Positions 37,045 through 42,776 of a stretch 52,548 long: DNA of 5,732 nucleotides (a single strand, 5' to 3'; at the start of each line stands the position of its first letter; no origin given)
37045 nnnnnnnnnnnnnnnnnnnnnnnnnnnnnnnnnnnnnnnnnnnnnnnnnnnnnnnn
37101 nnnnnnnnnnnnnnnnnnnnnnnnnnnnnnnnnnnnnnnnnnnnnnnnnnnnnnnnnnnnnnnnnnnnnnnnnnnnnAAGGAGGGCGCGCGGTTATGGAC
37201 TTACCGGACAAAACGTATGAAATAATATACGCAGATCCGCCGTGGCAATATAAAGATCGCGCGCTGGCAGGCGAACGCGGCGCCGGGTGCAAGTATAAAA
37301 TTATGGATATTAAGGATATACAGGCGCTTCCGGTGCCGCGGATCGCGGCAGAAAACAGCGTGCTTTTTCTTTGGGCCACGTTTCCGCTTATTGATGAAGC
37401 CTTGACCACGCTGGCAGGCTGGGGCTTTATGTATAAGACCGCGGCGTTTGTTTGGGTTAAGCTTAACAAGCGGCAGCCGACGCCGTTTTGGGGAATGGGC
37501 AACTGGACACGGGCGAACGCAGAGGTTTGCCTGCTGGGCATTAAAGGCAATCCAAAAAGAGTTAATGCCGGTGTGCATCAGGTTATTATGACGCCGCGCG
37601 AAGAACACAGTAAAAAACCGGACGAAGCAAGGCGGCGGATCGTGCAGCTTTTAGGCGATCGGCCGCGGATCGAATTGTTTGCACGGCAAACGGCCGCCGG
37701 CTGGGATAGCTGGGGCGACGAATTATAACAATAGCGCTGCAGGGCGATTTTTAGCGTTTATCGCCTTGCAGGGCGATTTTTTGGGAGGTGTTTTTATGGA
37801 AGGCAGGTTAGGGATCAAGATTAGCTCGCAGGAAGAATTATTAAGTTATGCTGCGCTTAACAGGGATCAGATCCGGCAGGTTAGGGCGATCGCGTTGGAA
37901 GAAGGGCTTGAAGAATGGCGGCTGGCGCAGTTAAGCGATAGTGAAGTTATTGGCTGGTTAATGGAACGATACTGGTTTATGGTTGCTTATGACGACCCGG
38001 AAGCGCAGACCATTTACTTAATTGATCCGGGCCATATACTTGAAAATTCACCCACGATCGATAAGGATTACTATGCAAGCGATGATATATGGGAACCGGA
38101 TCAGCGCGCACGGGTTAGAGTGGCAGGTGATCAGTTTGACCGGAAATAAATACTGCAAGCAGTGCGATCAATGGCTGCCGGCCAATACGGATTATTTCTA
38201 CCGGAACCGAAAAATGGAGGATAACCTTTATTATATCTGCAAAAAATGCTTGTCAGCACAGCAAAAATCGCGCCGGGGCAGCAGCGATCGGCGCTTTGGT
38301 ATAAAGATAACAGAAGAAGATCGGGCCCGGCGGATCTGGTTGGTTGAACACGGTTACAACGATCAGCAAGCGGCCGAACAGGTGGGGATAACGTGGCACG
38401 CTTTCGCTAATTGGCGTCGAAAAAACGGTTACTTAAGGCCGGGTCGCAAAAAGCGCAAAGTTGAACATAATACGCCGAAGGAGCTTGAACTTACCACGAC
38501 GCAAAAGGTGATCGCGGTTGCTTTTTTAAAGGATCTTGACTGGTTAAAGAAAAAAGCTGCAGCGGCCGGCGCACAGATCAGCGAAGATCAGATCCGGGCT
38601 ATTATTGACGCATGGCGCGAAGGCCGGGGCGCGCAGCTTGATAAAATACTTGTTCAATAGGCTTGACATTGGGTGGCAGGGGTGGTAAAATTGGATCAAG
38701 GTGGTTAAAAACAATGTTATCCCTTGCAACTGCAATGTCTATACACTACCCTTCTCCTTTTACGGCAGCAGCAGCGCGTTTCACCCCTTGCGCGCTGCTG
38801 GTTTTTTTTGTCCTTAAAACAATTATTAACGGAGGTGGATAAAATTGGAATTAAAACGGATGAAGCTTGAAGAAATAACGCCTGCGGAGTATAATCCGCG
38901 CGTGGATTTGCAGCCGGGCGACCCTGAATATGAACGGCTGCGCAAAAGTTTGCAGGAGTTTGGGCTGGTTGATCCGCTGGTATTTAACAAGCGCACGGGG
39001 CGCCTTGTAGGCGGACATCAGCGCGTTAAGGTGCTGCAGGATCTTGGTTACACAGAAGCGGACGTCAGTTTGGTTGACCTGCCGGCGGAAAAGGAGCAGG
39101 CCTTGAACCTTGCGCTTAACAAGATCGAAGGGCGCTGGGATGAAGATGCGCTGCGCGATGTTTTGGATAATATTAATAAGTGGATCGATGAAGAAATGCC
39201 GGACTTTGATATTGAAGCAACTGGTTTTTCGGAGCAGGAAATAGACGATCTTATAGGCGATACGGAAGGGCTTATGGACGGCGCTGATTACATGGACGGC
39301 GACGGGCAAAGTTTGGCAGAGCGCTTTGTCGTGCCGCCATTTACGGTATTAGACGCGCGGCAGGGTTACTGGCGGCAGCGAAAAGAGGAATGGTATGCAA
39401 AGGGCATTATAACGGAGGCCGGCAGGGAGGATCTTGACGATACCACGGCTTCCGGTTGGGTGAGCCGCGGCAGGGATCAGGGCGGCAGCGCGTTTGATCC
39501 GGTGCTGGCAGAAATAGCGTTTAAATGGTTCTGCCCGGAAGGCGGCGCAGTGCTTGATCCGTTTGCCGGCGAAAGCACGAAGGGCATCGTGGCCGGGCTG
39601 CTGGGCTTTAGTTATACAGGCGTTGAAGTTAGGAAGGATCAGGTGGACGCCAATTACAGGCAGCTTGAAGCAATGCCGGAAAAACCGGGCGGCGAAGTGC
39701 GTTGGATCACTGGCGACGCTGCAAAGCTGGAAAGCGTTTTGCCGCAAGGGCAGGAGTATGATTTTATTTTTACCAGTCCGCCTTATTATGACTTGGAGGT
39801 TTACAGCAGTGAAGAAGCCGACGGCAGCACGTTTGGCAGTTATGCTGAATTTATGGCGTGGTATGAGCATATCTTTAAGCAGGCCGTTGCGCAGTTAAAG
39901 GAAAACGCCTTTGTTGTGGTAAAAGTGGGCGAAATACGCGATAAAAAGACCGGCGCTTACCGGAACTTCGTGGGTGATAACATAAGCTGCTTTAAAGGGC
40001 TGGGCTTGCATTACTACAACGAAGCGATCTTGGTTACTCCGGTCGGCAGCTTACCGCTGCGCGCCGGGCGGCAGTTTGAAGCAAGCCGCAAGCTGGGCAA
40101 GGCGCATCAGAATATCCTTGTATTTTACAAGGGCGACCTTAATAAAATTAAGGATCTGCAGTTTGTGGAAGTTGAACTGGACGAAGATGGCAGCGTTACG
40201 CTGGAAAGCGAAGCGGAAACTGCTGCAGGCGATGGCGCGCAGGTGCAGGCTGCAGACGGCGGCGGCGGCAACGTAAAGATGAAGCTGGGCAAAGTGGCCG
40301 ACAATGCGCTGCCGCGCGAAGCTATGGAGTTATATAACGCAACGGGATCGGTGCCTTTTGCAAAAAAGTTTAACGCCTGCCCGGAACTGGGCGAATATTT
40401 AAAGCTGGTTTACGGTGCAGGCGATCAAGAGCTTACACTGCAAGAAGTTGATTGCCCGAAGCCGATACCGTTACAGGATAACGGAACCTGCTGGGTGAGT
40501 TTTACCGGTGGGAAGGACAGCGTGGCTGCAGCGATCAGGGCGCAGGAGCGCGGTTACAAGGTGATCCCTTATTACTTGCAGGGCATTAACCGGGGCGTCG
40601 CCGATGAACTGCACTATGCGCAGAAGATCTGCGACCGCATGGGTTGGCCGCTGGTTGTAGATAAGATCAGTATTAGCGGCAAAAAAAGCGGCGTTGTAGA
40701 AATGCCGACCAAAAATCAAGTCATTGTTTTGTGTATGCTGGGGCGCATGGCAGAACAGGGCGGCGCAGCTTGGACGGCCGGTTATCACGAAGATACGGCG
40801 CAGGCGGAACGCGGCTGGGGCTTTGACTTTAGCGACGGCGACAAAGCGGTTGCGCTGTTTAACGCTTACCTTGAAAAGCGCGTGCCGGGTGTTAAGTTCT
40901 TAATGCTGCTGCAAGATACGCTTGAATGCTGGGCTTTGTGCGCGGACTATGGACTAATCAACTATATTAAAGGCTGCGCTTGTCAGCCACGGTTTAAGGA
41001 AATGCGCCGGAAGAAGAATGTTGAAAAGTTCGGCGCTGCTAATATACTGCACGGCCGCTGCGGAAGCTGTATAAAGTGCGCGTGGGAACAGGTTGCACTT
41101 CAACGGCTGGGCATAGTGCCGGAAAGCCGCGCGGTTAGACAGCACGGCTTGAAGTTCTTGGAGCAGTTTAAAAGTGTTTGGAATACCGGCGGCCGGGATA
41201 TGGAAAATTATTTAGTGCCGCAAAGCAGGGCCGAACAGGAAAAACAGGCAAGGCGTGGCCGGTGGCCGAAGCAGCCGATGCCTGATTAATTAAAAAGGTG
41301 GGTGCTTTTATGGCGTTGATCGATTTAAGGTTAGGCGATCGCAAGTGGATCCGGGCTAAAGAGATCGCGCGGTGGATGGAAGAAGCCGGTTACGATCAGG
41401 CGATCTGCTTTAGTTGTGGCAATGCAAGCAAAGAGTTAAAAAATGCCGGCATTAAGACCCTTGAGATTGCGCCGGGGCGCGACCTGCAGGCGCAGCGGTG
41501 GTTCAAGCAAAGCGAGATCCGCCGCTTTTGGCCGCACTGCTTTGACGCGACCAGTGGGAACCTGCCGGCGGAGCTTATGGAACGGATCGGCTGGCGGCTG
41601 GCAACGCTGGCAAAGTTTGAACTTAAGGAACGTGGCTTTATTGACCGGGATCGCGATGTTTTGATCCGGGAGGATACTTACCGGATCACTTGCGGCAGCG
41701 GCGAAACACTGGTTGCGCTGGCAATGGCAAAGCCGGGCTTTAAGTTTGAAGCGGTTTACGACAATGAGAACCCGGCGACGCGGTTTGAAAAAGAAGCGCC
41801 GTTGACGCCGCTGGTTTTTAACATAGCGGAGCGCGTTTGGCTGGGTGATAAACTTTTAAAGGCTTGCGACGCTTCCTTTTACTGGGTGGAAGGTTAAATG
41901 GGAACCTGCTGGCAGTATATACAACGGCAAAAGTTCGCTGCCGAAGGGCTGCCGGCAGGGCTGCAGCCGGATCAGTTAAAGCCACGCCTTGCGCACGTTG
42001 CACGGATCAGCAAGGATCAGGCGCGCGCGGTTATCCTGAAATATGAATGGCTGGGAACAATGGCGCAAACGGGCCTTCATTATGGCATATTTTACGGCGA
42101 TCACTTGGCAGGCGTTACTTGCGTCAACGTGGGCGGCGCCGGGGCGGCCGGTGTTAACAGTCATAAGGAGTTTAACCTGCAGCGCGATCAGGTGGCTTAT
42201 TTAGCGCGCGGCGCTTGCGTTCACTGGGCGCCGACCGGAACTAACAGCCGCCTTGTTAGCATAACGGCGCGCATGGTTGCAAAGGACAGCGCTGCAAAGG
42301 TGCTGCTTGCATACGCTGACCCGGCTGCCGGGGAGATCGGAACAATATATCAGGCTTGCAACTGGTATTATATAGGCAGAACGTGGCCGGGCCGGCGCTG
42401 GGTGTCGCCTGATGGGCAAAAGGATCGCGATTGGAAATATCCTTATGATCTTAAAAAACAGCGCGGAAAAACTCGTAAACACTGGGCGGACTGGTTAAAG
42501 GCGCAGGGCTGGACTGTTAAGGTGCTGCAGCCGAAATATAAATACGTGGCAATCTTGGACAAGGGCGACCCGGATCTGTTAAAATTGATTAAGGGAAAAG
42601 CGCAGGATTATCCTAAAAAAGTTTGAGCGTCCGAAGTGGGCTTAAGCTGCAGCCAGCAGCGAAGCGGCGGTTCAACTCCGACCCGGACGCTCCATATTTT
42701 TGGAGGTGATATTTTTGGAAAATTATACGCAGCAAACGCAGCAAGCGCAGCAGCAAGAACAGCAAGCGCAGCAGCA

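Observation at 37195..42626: DNA-modification island: three enzyme types beyond simple methylation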

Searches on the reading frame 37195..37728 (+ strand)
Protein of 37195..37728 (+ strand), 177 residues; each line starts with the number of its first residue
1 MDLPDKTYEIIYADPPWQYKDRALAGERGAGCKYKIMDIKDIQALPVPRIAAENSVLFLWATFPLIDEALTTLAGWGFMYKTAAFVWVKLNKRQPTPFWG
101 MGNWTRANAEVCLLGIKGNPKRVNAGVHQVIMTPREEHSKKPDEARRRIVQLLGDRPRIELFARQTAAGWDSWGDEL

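Call 3: search_protein_families(library=pfam, proteins=[window:37195-37728:+], max_evalue=0.1)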
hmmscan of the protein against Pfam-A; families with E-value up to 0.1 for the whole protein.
window:37195-37728:+ (177 aa): 1 family
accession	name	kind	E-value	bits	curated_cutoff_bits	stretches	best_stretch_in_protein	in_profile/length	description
PF05063.20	MT-A70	-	4.9e-33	114.9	23.9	1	8-176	1-172/172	MT-A70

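Call 4: search_protein_families(library=phrogs, proteins=[window:37195-37728:+], max_evalue=0.01)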
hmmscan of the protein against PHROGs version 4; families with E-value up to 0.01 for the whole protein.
window:37195-37728:+ (177 aa): 5 families
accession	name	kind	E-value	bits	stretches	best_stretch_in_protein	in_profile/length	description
phrog_359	-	other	3.2e-84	284.3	1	3-176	117-293/329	DNA methyltransferase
phrog_10837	-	unknown function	5.1e-42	144.1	1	59-176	1-121/139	-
phrog_15877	-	other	2e-32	113.4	1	6-140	3-140/152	DNA methyltransferase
phrog_21315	-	unknown function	4e-32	112.7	1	5-176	237-406/415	-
phrog_16888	-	unknown function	2.2e-07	31.6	1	150-175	1-26/67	-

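Call 6: search_protein_families(library=ncbifam, proteins=[window:37195-37728:+], max_evalue=0.1)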
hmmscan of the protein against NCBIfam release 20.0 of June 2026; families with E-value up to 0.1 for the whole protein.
window:37195-37728:+ (177 aa): 0 families

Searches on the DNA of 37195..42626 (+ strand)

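Call 5: search_dna_similar(query=window:37195-42626:+, collection=phages, mode=near, max_rows=20)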
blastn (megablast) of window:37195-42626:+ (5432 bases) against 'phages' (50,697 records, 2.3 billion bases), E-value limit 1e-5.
No match.

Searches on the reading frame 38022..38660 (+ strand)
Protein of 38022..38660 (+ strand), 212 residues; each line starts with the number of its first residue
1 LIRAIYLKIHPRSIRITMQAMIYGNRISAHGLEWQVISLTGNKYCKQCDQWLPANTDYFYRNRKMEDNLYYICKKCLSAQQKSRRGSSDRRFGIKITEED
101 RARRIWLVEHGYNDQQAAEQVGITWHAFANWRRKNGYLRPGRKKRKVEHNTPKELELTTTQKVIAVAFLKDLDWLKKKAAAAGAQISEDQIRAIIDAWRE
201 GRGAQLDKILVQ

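Call 3: search_protein_families(library=pfam, proteins=[window:38022-38660:+], max_evalue=0.1)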
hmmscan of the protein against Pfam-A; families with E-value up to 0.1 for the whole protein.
window:38022-38660:+ (212 aa): 5 families
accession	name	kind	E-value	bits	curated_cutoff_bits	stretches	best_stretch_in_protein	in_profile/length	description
PF13384.12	HTH_23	-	8.6e-07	29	24.6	1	97-134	3-40/50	Homeodomain-like domain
PF13551.12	HTH_29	-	0.00063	20.2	28.1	0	101-133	1-34/64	Winged helix-turn helix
PF13518.12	HTH_28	-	0.006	17.1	25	0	178-201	16-39/52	Helix-turn-helix domain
PF01155.25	HypA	-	0.017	15.6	28.9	0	9-87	39-103/112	Hydrogenase/urease nickel incorporation, metallochaperone, hypA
PF01527.26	HTH_Tnp_1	-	0.069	13.8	24.1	1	97-156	8-71/75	Transposase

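Call 4: search_protein_families(library=phrogs, proteins=[window:38022-38660:+], max_evalue=0.01)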
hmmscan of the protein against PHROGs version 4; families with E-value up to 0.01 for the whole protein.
window:38022-38660:+ (212 aa): 9 families
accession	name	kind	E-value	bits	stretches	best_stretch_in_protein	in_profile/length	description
phrog_3273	-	unknown function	2.7e-07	31.6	1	35-87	15-67/75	-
phrog_2633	-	DNA, RNA and nucleotide metabolism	2.3e-06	28.8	1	40-124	11-70/142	endonuclease VII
phrog_5558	-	moron, auxiliary metabolic gene and host takeover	2.8e-05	25.4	1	42-87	8-50/130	Lar-like restriction alleviation protein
phrog_1035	-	DNA, RNA and nucleotide metabolism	6e-05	24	1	40-150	61-145/271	endonuclease VII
phrog_2340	-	DNA, RNA and nucleotide metabolism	0.00011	23.4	1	42-116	8-78/171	endonuclease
phrog_151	-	integration and excision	0.00024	20.8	1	78-153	106-185/582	transposase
phrog_2255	-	DNA, RNA and nucleotide metabolism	0.0011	19.4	1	42-89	53-97/211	HNH endonuclease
phrog_30859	-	unknown function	0.0054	18.5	1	42-88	2-48/117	-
phrog_5602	-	unknown function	0.0068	17.1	0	45-77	21-49/60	-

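Call 6: search_protein_families(library=ncbifam, proteins=[window:38022-38660:+], max_evalue=0.1)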
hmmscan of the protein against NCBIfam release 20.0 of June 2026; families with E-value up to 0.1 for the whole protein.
window:38022-38660:+ (212 aa): 0 families

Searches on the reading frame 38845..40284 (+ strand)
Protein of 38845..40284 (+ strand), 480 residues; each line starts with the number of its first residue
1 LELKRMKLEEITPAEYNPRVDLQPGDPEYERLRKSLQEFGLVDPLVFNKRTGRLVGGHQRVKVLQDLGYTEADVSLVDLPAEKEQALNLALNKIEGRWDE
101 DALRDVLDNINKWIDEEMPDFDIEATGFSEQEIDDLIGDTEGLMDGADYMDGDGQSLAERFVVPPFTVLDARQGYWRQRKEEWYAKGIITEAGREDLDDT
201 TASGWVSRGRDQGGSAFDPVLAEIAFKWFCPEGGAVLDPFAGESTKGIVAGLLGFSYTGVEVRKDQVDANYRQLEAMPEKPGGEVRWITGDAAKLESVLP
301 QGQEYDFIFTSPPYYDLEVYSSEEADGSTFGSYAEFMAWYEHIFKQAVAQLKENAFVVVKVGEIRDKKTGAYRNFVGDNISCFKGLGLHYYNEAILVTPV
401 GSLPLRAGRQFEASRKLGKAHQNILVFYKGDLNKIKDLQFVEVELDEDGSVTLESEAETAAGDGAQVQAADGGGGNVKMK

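Call 63: find_related_loci(query=A3, collection=viral_contigs, flank=3000)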
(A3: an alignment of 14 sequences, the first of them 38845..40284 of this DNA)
Query A3 (480 aa) in viral_contigs; peptide patterns used: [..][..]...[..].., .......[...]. (x = any residue, [..] = any of these).
600 stretches matched a pattern (row limit reached: there are more); 591 encode a relative of the query (tblastn E <= 1e-3); the best 80 are kept; 80 distinct loci.
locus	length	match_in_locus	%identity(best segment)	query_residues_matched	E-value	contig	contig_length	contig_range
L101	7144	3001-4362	46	1-435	3e-124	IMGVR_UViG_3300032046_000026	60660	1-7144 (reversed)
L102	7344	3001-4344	46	1-436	4e-120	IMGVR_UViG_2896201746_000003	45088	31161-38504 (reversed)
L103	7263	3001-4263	45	1-435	2e-115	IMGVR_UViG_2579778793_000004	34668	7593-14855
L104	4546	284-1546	45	1-435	1e-115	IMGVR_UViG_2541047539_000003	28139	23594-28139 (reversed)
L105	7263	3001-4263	45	1-435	9e-115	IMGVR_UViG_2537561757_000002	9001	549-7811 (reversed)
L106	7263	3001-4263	45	1-435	9e-115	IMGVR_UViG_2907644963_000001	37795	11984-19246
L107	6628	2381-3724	43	1-466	2e-112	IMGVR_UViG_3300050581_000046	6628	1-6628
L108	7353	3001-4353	42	1-458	1e-110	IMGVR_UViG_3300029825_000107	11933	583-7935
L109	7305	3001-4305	43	1-449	1e-109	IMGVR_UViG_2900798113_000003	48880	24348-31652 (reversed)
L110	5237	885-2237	42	1-458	9e-110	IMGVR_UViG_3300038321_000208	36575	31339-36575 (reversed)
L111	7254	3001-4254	44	1-434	2e-109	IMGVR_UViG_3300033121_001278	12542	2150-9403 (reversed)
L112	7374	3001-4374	42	1-431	1e-107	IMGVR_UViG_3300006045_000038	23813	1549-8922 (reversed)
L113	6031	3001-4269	43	1-431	2e-107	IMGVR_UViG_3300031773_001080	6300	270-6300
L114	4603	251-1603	41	16-457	1e-106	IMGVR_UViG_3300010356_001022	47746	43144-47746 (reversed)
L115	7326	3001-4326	42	1-437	4e-106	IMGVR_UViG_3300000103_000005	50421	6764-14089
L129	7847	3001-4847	46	155-452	2e-94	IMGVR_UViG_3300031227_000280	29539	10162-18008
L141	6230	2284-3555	40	32-434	3e-91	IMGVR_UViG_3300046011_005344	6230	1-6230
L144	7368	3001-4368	37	8-438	1e-90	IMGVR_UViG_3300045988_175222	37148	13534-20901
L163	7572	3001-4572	38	16-475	3e-98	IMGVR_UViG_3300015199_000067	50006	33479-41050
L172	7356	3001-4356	39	31-474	3e-88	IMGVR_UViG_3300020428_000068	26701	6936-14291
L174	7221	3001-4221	43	28-434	8e-88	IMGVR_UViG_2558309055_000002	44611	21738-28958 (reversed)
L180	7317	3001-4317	42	4-447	3e-96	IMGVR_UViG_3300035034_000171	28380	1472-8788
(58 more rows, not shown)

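Call 105: search_protein_families(library=pfam, proteins=[L141:3627-4331:+, L180:4353-5057:+, L172:5506-6231:+, L163:5724-6431:+, L129:4892-5755:+, L174:4281-4694:+, L144:4688-5185:+], max_evalue=0.01)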
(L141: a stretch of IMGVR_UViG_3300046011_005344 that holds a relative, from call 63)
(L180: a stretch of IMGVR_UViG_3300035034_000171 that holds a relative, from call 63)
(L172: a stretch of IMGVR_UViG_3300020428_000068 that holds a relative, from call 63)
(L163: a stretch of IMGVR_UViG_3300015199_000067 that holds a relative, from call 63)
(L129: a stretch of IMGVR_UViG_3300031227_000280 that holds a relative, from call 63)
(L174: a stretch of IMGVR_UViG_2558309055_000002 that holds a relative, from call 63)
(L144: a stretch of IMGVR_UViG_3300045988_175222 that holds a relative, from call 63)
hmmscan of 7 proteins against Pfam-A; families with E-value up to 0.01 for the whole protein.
L141:3627-4331:+ (234 aa): 1 family
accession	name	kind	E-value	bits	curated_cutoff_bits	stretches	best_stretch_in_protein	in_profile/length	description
PF00291.31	PALP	-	3.8e-08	33.4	35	1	37-170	54-184/295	Pyridoxal-phosphate dependent enzyme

L180:4353-5057:+ (234 aa): 1 family
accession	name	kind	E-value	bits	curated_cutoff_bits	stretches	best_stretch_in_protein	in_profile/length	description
PF00291.31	PALP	-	8.7e-11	42.1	35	1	34-178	47-201/295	Pyridoxal-phosphate dependent enzyme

L172:5506-6231:+ (241 aa): 1 family
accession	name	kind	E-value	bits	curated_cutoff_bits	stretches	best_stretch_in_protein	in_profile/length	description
PF00291.31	PALP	-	2.1e-05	24.4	35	1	17-170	23-180/295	Pyridoxal-phosphate dependent enzyme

L163:5724-6431:+ (235 aa): 1 family
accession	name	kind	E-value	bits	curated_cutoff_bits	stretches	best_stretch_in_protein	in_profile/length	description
PF00291.31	PALP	-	1.6e-05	24.8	35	1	17-167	26-183/295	Pyridoxal-phosphate dependent enzyme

L129:4892-5755:+ (287 aa): 1 family
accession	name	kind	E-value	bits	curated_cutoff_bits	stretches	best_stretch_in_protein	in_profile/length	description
PF00291.31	PALP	-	9.8e-07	28.8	35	1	36-203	38-202/295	Pyridoxal-phosphate dependent enzyme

L174:4281-4694:+ (137 aa): 0 families

L144:4688-5185:+ (165 aa): 0 families
